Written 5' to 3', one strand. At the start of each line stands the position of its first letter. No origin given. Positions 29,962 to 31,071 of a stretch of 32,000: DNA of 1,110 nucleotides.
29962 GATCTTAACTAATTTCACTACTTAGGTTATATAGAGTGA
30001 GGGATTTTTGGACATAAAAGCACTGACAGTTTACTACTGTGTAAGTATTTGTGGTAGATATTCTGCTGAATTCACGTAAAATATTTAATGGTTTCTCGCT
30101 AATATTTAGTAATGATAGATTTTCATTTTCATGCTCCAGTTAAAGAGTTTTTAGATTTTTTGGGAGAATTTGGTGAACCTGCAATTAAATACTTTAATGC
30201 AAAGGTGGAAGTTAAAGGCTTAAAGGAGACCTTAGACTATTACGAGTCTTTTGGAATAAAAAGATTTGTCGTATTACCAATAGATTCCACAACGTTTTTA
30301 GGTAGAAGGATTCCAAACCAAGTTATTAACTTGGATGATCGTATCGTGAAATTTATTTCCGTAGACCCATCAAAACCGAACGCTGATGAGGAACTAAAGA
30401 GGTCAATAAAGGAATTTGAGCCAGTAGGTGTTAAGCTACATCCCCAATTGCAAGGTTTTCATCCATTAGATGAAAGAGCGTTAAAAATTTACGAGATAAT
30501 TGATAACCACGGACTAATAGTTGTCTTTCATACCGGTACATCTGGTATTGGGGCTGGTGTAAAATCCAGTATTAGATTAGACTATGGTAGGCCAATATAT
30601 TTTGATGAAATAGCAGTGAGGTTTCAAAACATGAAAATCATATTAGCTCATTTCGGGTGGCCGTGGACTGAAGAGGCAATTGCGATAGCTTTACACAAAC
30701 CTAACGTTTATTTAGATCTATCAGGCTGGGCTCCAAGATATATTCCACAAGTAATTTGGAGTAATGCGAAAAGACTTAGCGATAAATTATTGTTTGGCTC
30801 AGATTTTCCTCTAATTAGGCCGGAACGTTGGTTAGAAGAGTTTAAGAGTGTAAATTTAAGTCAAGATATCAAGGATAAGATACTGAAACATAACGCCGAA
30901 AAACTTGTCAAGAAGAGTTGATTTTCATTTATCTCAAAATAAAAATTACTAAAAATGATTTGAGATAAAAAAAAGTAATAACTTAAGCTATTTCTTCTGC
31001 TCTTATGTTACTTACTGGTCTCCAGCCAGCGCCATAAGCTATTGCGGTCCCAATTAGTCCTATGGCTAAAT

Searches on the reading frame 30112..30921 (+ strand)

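Call 23: search_protein_families(library=pfam, proteins=[window:30112-30921:+])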
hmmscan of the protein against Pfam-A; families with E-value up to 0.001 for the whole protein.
window:30112-30921:+ (269 aa): 1 family
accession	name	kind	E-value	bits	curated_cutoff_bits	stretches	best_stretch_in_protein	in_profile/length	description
PF04909.20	Amidohydro_2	-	1e-51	176.9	26.4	1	2-266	1-287/289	Amidohydrolase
